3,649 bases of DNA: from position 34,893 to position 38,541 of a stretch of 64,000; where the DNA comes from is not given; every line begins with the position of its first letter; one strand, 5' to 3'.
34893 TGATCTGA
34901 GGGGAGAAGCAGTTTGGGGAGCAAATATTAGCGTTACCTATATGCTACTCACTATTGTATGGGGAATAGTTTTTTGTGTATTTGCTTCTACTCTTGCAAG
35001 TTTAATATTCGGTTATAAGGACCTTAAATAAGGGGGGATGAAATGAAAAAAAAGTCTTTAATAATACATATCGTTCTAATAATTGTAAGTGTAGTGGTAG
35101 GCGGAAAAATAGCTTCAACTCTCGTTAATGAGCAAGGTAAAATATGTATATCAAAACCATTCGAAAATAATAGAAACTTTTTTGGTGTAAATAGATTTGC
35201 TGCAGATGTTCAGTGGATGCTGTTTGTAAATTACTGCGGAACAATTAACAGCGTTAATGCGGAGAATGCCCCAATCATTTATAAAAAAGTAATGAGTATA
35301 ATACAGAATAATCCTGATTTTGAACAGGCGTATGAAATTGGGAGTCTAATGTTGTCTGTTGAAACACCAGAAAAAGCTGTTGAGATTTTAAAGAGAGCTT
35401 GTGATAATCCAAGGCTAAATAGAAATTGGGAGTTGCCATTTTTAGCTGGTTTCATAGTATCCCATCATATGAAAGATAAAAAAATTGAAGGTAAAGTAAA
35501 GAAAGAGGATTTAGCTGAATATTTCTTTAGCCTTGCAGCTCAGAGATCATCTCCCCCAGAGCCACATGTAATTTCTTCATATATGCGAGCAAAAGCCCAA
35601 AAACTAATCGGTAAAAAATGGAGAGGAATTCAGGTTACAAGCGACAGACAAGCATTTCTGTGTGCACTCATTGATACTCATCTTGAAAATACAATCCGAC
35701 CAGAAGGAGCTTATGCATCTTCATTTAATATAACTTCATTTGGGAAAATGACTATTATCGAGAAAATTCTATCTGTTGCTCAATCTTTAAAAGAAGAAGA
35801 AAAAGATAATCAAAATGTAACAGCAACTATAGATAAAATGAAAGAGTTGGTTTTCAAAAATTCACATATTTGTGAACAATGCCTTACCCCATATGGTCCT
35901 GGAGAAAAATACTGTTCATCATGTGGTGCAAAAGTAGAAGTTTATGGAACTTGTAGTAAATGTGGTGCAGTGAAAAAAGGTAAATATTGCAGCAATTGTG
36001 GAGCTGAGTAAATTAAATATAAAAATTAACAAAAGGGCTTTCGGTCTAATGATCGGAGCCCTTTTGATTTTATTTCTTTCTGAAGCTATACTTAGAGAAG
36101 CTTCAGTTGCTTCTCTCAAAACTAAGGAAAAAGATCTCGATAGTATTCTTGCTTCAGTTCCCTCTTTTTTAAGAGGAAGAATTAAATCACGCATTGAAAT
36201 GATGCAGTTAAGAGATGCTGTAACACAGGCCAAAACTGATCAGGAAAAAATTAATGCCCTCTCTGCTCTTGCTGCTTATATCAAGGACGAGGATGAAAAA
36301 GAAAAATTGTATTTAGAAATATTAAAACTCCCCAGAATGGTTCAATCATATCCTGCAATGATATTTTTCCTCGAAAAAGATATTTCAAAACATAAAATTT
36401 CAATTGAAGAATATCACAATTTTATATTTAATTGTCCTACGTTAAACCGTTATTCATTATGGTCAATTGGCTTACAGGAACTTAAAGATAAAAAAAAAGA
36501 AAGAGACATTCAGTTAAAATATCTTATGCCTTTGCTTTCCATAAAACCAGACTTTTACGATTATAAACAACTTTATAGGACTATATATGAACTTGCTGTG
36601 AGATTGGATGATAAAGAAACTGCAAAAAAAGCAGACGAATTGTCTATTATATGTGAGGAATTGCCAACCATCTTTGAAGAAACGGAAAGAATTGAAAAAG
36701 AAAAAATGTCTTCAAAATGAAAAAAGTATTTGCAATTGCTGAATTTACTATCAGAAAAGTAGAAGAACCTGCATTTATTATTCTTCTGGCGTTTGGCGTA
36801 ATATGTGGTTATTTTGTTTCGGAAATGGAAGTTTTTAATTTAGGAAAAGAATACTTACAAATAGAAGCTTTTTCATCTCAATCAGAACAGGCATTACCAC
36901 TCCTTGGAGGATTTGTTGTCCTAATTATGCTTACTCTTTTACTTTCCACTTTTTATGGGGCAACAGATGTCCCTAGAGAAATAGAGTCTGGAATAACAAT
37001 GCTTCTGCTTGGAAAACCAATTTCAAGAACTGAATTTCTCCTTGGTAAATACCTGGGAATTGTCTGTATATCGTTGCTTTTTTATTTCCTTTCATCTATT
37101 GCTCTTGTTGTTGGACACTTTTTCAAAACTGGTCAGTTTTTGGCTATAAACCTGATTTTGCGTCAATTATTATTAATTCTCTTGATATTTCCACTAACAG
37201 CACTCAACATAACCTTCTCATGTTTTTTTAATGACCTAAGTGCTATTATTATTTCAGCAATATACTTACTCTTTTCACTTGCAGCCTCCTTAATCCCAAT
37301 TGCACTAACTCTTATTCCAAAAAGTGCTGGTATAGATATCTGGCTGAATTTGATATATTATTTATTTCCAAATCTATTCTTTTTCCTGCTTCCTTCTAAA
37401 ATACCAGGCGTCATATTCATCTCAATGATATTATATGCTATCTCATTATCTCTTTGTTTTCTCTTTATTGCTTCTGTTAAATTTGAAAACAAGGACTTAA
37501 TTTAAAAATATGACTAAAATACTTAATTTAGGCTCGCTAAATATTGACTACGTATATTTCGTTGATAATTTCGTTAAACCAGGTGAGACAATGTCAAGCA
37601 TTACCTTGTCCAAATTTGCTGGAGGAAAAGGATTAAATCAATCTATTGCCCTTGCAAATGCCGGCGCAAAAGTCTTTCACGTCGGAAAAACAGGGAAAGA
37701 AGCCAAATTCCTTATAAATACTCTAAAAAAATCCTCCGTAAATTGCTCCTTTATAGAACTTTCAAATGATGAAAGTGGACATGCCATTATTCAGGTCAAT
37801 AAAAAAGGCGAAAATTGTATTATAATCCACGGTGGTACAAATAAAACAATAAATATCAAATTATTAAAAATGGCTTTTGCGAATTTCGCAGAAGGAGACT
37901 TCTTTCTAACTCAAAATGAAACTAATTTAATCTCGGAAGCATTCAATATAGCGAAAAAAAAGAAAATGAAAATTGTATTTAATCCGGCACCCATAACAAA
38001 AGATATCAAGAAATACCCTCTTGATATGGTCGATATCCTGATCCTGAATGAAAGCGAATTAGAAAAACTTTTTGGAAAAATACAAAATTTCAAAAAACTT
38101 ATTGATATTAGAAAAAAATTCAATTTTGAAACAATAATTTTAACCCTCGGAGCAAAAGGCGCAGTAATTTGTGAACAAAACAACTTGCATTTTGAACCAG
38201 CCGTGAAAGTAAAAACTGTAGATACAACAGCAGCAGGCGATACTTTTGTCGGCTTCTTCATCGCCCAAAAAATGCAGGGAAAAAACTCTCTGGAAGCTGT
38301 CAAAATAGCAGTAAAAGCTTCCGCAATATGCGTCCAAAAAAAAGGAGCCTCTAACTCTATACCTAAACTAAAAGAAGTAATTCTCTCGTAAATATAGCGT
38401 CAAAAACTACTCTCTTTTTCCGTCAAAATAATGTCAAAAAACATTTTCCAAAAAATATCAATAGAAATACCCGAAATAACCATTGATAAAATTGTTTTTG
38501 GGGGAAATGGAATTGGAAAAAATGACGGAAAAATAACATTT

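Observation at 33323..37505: Five-gene ABC-2 exporter operon with two membrane-anchored accessory proteins, one ending in a double zinc ribbon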

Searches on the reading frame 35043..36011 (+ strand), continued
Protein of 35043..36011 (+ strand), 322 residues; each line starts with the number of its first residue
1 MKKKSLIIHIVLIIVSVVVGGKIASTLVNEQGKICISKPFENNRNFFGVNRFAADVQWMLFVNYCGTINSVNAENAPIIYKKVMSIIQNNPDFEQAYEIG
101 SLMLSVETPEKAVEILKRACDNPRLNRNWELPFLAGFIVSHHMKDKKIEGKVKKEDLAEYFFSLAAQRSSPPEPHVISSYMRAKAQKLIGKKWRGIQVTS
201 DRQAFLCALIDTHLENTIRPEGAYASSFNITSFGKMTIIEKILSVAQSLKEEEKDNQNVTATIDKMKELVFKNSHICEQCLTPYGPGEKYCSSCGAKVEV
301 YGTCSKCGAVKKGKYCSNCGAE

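Call 103: fold_search(model_id=the predicted structure, library=pdb)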
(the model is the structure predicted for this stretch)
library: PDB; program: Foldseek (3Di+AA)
matches with E <= 10: 580; with E <= 0.001: 0
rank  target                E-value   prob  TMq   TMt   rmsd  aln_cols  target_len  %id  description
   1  9nlu_G                6.4e-02  0.99  0.35  0.38  12.6       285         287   14  Y20S (Sec18-Sec17-Sec9-Sso1-Snc1) EDTA - Class 5 (released 2025-10-01)
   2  6e9t_A                9.2e-02  0.35  0.14  0.18  17.2       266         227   10  DHF58 filament (released 2018-11-21)
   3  7xyw_A                1.5e-01  0.75  0.24  0.30  13.2       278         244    9  Crystal structure of ZYG11B bound to AFLH degron (released 2022-12-21)
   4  5cwm                  1.5e-01  0.33  0.15  0.20  15.9       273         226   11  Crystal structure of de novo designed helical repeat protein DHR64 (released 2015-12-16)
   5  9zz6_B                1.8e-01  0.87  0.26  0.28  10.7       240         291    9  The ER membrane protein complex acts as a chaperone to promote voltage-gated calcium channel assembly (released 2026-02-18)
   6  7wzb_B                1.8e-01  0.75  0.27  0.32  16.8       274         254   12  lipopolysaccharide assembly protein LapB (open) (released 2023-03-01)
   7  4zlh_B                1.9e-01  0.92  0.32  0.31  16.9       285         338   12  Structure of the LapB cytoplasmic domain at 2 angstroms (released 2015-11-11)
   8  4g1t_B                1.9e-01  0.66  0.25  0.20  16.6       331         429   13  Crystal structure of interferon-stimulated gene 54 (released 2012-08-15)
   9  4d10_A                2.2e-01  0.63  0.27  0.22  15.2       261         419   11  Crystal structure of the COP9 signalosome (released 2014-07-23)
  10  2y4t_B                2.4e-01  0.92  0.32  0.25  16.7       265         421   11  Crystal structure of the human co-chaperone P58(IPK) (released 2011-08-10)
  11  4rg9_A                2.8e-01  0.75  0.24  0.18  12.9       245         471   16  Crystal structure of APC3-APC16 complex (Selenomethionine Derivative) (released 2014-12-24)
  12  7r5k_00               2.8e-01  0.28  0.18  0.10  15.2       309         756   11  Human nuclear pore complex (constricted) (released 2022-06-22)
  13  6af0_A                2.9e-01  0.90  0.29  0.12  10.5       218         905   10  Structure of Ctr9, Paf1 and Cdc73 ternary complex from Myceliophthora thermophila (released 2018-09-19)
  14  3zgq                  3.0e-01  0.96  0.31  0.22   9.6       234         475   10  Crystal structure of human interferon-induced protein IFIT5 (released 2013-01-23)
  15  8fiq_A                3.0e-01  0.25  0.15  0.23  13.7       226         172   11  Multi-state design of two-state switchable hinge proteins (released 2023-08-16)
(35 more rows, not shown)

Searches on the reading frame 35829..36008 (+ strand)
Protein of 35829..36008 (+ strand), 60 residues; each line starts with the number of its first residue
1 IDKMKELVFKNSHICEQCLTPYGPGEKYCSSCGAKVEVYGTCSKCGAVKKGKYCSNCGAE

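Call 81: search_protein_families(library=pfam, proteins=[window:35829-36008:+], max_evalue=10)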
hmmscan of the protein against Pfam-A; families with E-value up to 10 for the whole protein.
seq(60 aa): 26 families (the best 25 are shown)
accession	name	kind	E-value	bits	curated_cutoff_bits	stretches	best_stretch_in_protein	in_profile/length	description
PF12773.13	DZR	-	2.4e-07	31.3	27.3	1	15-58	1-45/45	Double zinc ribbon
PF13240.11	Zn_Ribbon_1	-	2.4e-07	30.7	25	3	15-36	2-23/23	zinc-ribbon domain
PF14803.11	Zn_ribbon_Nudix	-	0.0025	18.1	25.6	2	27-37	1-11/34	Nudix N-terminal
PF17032.10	Zn_ribbon_15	-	0.0031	18.7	28.9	2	12-33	52-73/73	zinc-ribbon family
PF18912.6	DZR_2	-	0.0062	16.8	27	1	9-45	18-55/56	Double zinc ribbon domain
PF13248.11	Zn_ribbon_3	-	0.015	15.2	27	2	26-37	2-13/26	zinc-ribbon domain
PF09297.16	Zn_ribbon_NUD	-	0.022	14.9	24.8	2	27-37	4-14/32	NADH pyrophosphatase zinc ribbon domain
PF07191.17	Zn_ribbon_6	-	0.036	14.5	25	1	14-57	18-55/67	Double zinc ribbon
PF24463.1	DUF7577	-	0.081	13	28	1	53-59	18-24/27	Domain of unknown function (DUF7577)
PF21344.3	Zn_ribbon_LysW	-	0.14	12.3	27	1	29-39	24-34/46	Alpha-aminoadipate carrier protein LysW-like, globular domain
PF08271.17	Zn_Ribbon_TF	-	0.19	11.7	29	1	19-37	12-30/43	TFIIB zinc-binding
PF05495.17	zf-CHY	-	0.26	12.2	31.3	1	11-39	41-68/68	CHY zinc finger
PF02132.21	RecR_ZnF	-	0.41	11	22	1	52-58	2-8/21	RecR, Cys4-zinc finger domain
PF11781.13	Zn_ribbon_RRN7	-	0.48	10.6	27.1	1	25-37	20-32/32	Zinc-finger of RNA-polymerase I-specific TFIIB, Rrn7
PF12172.15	zf-ChsH2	-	0.53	10.6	23.2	2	38-59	10-33/37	ChsH2, rubredoxin-like zinc ribbon domain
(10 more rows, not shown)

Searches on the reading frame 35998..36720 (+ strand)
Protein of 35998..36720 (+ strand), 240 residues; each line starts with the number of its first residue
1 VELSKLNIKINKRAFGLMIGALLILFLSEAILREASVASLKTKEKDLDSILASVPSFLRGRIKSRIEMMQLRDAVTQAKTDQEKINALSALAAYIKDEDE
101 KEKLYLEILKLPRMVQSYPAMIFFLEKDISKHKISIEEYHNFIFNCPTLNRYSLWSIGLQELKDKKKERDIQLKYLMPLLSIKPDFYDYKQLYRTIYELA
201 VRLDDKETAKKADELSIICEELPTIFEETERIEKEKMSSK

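Call 3: search_protein_families(library=pfam, proteins=[window:35998-36720:+], max_evalue=0.1)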
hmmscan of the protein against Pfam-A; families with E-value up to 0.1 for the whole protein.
window:35998-36720:+ (240 aa): 2 families
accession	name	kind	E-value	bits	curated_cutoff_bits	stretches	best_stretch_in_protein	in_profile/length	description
PF09415.16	CENP-X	-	0.083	13.6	25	0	7-46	16-54/74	CENP-S associating Centromere protein X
PF08369.16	PCP_red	-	0.092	13.2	32.5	0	51-68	9-26/45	Proto-chlorophyllide reductase 57 kD subunit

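Call 4: search_protein_families(library=ncbifam, proteins=[window:35998-36720:+], max_evalue=0.1)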
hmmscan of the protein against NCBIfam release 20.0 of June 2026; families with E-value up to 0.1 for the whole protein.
window:35998-36720:+ (240 aa): 0 families

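Call 10: find_homologous_proteins(query=window:35998-36720:+, max_evalue=0.001)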
Query window:35998-36720:+ (240 aa): 6 proteins with E <= 0.001 among 960 candidates.
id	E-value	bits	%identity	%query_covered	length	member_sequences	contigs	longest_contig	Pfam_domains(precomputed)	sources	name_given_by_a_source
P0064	1.6e-134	464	100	93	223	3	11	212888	-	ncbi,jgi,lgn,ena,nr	ncbi:MAG TPA: hypothetical protein P5105_01890 [Victivallales bacterium]|nr:hypothetical protein [Vi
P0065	6.4e-91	322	67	93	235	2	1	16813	-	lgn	-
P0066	9.8e-91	321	63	96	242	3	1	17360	-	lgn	-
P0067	2.3e-90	320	100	65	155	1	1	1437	-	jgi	-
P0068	5.2e-90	319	64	95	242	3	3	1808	-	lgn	-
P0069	3.4e-77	277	57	96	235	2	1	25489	-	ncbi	-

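Call 17: find_homologous_proteins(query=A2, max_evalue=0.001)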
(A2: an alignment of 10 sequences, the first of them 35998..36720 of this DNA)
Query A2 (10 sequences) (240 aa, profile of the alignment): 22 proteins with E <= 0.001 among 8000 candidates.
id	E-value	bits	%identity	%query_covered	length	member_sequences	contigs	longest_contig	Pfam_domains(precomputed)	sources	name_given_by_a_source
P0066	6.7e-97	342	63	96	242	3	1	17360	-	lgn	-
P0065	3.7e-93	329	67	93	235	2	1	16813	-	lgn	-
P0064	4.8e-93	329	100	93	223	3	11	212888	-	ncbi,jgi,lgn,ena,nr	ncbi:MAG TPA: hypothetical protein P5105_01890 [Victivallales bacterium]|nr:hypothetical protein [Vi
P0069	5.5e-91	322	57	96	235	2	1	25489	-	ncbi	-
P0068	1.3e-90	321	64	95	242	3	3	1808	-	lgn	-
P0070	3.0e-90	320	33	94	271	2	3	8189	-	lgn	-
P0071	2.8e-81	290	34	98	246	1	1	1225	-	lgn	-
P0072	3.3e-80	287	32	92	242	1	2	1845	-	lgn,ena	-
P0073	2.6e-79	284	32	93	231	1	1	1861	-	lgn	-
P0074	7.5e-79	283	30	89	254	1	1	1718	-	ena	-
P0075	6.3e-76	273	30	89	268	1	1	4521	-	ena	-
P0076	4.5e-75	270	30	80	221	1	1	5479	-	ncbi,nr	ncbi:MAG: hypothetical protein GXP32_09240, partial [Kiritimatiellaeota bacterium]|nr:hypothetical p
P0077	7.3e-74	266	29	88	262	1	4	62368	-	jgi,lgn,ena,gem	-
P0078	1.0e-72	262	30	89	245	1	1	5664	-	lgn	-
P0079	8.1e-69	250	34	87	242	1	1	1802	-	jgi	jgi:tetratricopeptide (TPR) repeat protein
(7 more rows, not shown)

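Call 25: predict_structure(alignment_id=A4)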
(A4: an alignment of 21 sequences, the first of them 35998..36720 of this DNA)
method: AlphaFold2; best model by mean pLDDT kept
length: 240 residues; sequences in the alignment: 21
mean_pLDDT: 84.8   pTM: 0.72
mean pLDDT of the five models: 84.8, 84.6, 83.5, 83.5, 83.2
residues with pLDDT >= 90: 164; 70-90: 27; 50-70: 16; < 50: 33
segments of 3 or more residues with pLDDT < 50: 1-16, 18-20, 34-45
pLDDT, mean of each block of 10 residues (from residue 1): 38 48 53 48 55 80 89 95 97 94 96 95 91 94 96 97 96 98 96 98 98 98 96 88
secondary structure, 60 per line:
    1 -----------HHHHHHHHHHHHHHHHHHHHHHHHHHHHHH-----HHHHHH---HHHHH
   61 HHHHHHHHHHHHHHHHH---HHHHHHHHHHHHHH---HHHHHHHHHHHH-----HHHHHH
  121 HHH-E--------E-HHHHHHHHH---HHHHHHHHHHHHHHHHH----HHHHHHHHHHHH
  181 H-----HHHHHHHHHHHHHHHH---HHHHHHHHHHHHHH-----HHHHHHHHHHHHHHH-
elements in order: H12-41 H47-52 H56-77 H81-94 H98-109 H115-123 H136-144 H148-164 H169-181 H187-202 H206-219 H225-239

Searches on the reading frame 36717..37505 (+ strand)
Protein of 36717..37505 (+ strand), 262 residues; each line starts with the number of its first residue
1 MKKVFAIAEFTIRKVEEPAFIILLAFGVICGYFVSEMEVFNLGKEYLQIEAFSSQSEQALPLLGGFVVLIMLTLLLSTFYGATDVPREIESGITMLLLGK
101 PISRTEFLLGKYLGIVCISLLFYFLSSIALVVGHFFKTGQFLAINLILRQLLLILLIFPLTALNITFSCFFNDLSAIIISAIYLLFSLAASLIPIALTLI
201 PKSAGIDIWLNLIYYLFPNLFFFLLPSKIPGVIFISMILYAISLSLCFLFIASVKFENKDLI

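Call 3: search_protein_families(library=pfam, proteins=[window:36717-37505:+], max_evalue=0.1)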
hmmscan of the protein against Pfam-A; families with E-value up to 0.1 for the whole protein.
window:36717-37505:+ (262 aa): 3 families
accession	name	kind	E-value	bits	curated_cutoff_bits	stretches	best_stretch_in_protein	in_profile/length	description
PF12698.13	ABC2_membrane_3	-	2e-07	30.9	31.6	1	53-250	154-340/347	ABC-2 family transporter protein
PF12679.13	ABC2_membrane_2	-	7.1e-06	25.9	27.2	1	36-261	41-283/283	ABC-2 family transporter protein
PF12730.13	ABC2_membrane_4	-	0.0002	21.8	27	1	21-186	15-178/179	ABC-2 family transporter protein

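Call 4: search_protein_families(library=ncbifam, proteins=[window:36717-37505:+], max_evalue=0.1)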
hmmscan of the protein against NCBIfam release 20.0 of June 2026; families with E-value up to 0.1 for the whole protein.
window:36717-37505:+ (262 aa): 2 families
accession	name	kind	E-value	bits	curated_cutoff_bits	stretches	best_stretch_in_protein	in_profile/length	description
NF041647.1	ABC_perm_CPBP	equivalog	2.7e-05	23.1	435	1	52-162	178-297/636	ABC transporter permease subunit/CPBP intramembrane protease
NF033858.1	ABC2_perm_RbbA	equivalog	4.8e-05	21.5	1050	1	68-186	719-834/909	ribosome-associated ATPase/putative transporter RbbA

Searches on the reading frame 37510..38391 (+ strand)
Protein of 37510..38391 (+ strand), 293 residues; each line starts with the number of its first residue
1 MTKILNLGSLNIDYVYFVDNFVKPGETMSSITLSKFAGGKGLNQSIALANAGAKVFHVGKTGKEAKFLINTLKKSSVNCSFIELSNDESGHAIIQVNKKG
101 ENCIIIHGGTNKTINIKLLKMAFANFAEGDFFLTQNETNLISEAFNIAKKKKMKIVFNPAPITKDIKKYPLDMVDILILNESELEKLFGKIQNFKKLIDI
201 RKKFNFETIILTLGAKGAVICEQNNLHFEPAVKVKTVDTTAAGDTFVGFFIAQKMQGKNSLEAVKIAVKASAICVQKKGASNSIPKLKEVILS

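Call 3: search_protein_families(library=pfam, proteins=[window:37510-38391:+], max_evalue=0.1)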
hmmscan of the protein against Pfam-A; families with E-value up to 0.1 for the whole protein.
window:37510-38391:+ (293 aa): 2 families
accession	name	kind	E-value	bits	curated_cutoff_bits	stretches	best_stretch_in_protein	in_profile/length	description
PF00294.29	PfkB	-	4.3e-55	187.6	25.8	1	1-286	1-301/302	pfkB family carbohydrate kinase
PF18691.7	Cdc13_OB2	-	0.056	14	25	1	148-200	22-79/111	Cell division control protein 13, OB2 domain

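Call 4: search_protein_families(library=ncbifam, proteins=[window:37510-38391:+], max_evalue=0.1)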
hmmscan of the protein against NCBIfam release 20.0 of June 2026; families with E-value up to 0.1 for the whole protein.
window:37510-38391:+ (293 aa): 26 families (the best 25 are shown)
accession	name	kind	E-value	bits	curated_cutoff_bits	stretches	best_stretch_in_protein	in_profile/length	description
TIGR02152.1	D_ribokin_bact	equivalog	3e-73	246.7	299.65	1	5-290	2-296/298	ribokinase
NF008353.0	PRK11142.1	equivalog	4.6e-59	200.4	341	1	1-290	2-299/307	ribokinase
TIGR03168.1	1-PFK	subfamily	1.4e-26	93.1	216.4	1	12-281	10-288/305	hexose kinase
TIGR03828.1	pfkB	equivalog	2.3e-26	92.6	292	1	12-281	10-288/305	1-phosphofructokinase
NF041134.1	R1P_kin_Thcocales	equivalog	5.5e-26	91.6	500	1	4-291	3-279/291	ADP-dependent ribose-1-phosphate kinase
NF053626.1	RibKinHalex1628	equivalog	4.1e-22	79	330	1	1-283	1-281/293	ATP-dependent ribose-1-phosphate kinase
NF006957.1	PRK09434.1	equivalog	6e-20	72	450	2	167-289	173-301/302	fructokinase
NF040938.1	KDG_KDGal_kin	equivalog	1.2e-19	70.6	400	1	162-290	172-299/305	bifunctional 2-dehydro-3-deoxygluconokinase/2-dehydro-3-deoxygalactonokinase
TIGR02198.1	rfaE_dom_I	equivalog_domain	1.2e-18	67.3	345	1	41-286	50-309/315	D-glycero-beta-D-manno-heptose-7-phosphate kinase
TIGR04382.1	myo_inos_iolC_N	equivalog_domain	5.6e-18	65.3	300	1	32-290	28-305/309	5-dehydro-2-deoxygluconokinase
NF008454.0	PRK11316.1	equivalog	5.9e-17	61.4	521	2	142-282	161-302/475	bifunctional D-glycero-beta-D-manno-heptose-7-phosphate kinase/D-glycero-beta-D-manno-heptose 1-phosphate adenylyltransferase HldE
NF041320.1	pfkB_Halo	equivalog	1.8e-16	60.4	400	2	202-289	204-289/302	1-phosphofructokinase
NF041332.1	KDG_KDGal_kin_Halo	equivalog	3e-15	56.5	440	1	158-273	175-290/320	bifunctional 2-dehydro-3-deoxygluconokinase/2-dehydro-3-deoxygalactonokinase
NF041164.1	NucKinThplmales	equivalog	4.2e-15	55.7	450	1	7-266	7-263/295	nucleoside kinase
NF052444.1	DhDoxglucKinKdgK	equivalog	6.6e-13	48.7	400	1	169-280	184-295/303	2-dehydro-3-deoxygluconokinase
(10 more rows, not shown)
